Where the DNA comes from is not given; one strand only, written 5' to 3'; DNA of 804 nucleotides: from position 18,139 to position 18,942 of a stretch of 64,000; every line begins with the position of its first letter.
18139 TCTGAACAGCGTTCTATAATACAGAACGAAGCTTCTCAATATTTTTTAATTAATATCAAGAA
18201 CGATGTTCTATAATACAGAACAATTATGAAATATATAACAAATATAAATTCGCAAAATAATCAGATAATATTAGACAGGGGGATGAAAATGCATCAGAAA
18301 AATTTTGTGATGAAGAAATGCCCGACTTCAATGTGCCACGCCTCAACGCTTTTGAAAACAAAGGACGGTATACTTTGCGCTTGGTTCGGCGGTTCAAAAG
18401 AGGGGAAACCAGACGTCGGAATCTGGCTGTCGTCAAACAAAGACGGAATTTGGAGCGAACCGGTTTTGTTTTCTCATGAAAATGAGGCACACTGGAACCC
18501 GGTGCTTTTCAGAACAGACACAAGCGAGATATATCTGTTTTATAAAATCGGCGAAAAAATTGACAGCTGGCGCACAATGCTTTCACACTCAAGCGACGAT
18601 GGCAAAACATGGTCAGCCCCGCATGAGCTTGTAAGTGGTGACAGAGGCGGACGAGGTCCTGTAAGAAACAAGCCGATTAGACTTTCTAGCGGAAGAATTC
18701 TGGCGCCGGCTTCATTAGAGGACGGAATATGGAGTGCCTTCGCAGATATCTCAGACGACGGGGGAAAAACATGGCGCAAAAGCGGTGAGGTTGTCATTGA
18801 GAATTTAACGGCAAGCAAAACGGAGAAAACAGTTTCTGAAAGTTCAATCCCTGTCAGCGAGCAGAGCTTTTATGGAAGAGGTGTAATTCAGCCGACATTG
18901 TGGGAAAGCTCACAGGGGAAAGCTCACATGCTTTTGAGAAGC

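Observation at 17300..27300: IclR-regulated ten-gene cluster whose enzyme set fits catabolism of a 3-deoxy-2-ulosonic acid (KDO-type), imported by a TctCBA transporter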

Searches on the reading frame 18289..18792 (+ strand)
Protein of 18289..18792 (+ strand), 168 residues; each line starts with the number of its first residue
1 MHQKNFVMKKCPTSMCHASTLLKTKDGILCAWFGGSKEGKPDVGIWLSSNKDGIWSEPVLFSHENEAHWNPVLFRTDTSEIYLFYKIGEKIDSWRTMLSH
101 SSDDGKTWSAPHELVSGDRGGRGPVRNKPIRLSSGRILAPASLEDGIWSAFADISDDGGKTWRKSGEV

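Call 54: search_solved_structures(query=window:18289-18792:+, max_evalue=10, show_alignments=5)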
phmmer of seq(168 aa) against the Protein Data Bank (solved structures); distinct sequences matched with E-value up to 10: 55.
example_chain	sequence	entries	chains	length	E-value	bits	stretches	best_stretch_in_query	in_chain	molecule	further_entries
8feb_A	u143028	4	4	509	1.7e-05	28.1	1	22-116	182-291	Sialidase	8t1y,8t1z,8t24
8t26_A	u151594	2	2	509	2e-05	27.8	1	97-150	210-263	Sialidase, putative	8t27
8gn6_A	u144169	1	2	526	2.1e-05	27.8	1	22-163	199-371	Sialidase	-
8gn6_C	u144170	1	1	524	2.1e-05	27.7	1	22-163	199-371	Sialidase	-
2ya4_A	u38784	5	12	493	0.0036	20.5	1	97-164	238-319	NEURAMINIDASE A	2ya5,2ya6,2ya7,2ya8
5kky_A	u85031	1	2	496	0.0036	20.5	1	97-164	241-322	Sialidase A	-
9db6_A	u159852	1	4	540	0.0039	20.4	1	95-164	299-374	BNR/Asp-box repeat protein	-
2w38_A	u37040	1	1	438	0.004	20.3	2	80-162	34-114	SIALIDASE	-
3h6j_A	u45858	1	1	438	0.0041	20.3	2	80-162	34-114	Neuraminidase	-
8du5_A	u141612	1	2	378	0.0053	19.9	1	35-163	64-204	Sialidase-1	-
6qzh_A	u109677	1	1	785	0.0061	19.7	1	97-164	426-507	C-C chemokine receptor type 7,Sialidase A,C-C chemokine receptor type 7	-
9k6l_R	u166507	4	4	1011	0.0084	19.3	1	97-164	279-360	exo-alpha-sialidase,Taste receptor type 2 member 16,LgBiT | Fusion protein 1,exo-alpha-sialidase,Taste receptor type 2 member 16,Fusion protein 2,exo- | Fusion 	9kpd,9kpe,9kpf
2w20_A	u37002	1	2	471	0.0089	19.2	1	97-164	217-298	SIALIDASE A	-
3h71_A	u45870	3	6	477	0.009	19.2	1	97-164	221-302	Sialidase A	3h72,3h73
4bbw_A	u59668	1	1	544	0.012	18.8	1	96-164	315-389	SIALIDASE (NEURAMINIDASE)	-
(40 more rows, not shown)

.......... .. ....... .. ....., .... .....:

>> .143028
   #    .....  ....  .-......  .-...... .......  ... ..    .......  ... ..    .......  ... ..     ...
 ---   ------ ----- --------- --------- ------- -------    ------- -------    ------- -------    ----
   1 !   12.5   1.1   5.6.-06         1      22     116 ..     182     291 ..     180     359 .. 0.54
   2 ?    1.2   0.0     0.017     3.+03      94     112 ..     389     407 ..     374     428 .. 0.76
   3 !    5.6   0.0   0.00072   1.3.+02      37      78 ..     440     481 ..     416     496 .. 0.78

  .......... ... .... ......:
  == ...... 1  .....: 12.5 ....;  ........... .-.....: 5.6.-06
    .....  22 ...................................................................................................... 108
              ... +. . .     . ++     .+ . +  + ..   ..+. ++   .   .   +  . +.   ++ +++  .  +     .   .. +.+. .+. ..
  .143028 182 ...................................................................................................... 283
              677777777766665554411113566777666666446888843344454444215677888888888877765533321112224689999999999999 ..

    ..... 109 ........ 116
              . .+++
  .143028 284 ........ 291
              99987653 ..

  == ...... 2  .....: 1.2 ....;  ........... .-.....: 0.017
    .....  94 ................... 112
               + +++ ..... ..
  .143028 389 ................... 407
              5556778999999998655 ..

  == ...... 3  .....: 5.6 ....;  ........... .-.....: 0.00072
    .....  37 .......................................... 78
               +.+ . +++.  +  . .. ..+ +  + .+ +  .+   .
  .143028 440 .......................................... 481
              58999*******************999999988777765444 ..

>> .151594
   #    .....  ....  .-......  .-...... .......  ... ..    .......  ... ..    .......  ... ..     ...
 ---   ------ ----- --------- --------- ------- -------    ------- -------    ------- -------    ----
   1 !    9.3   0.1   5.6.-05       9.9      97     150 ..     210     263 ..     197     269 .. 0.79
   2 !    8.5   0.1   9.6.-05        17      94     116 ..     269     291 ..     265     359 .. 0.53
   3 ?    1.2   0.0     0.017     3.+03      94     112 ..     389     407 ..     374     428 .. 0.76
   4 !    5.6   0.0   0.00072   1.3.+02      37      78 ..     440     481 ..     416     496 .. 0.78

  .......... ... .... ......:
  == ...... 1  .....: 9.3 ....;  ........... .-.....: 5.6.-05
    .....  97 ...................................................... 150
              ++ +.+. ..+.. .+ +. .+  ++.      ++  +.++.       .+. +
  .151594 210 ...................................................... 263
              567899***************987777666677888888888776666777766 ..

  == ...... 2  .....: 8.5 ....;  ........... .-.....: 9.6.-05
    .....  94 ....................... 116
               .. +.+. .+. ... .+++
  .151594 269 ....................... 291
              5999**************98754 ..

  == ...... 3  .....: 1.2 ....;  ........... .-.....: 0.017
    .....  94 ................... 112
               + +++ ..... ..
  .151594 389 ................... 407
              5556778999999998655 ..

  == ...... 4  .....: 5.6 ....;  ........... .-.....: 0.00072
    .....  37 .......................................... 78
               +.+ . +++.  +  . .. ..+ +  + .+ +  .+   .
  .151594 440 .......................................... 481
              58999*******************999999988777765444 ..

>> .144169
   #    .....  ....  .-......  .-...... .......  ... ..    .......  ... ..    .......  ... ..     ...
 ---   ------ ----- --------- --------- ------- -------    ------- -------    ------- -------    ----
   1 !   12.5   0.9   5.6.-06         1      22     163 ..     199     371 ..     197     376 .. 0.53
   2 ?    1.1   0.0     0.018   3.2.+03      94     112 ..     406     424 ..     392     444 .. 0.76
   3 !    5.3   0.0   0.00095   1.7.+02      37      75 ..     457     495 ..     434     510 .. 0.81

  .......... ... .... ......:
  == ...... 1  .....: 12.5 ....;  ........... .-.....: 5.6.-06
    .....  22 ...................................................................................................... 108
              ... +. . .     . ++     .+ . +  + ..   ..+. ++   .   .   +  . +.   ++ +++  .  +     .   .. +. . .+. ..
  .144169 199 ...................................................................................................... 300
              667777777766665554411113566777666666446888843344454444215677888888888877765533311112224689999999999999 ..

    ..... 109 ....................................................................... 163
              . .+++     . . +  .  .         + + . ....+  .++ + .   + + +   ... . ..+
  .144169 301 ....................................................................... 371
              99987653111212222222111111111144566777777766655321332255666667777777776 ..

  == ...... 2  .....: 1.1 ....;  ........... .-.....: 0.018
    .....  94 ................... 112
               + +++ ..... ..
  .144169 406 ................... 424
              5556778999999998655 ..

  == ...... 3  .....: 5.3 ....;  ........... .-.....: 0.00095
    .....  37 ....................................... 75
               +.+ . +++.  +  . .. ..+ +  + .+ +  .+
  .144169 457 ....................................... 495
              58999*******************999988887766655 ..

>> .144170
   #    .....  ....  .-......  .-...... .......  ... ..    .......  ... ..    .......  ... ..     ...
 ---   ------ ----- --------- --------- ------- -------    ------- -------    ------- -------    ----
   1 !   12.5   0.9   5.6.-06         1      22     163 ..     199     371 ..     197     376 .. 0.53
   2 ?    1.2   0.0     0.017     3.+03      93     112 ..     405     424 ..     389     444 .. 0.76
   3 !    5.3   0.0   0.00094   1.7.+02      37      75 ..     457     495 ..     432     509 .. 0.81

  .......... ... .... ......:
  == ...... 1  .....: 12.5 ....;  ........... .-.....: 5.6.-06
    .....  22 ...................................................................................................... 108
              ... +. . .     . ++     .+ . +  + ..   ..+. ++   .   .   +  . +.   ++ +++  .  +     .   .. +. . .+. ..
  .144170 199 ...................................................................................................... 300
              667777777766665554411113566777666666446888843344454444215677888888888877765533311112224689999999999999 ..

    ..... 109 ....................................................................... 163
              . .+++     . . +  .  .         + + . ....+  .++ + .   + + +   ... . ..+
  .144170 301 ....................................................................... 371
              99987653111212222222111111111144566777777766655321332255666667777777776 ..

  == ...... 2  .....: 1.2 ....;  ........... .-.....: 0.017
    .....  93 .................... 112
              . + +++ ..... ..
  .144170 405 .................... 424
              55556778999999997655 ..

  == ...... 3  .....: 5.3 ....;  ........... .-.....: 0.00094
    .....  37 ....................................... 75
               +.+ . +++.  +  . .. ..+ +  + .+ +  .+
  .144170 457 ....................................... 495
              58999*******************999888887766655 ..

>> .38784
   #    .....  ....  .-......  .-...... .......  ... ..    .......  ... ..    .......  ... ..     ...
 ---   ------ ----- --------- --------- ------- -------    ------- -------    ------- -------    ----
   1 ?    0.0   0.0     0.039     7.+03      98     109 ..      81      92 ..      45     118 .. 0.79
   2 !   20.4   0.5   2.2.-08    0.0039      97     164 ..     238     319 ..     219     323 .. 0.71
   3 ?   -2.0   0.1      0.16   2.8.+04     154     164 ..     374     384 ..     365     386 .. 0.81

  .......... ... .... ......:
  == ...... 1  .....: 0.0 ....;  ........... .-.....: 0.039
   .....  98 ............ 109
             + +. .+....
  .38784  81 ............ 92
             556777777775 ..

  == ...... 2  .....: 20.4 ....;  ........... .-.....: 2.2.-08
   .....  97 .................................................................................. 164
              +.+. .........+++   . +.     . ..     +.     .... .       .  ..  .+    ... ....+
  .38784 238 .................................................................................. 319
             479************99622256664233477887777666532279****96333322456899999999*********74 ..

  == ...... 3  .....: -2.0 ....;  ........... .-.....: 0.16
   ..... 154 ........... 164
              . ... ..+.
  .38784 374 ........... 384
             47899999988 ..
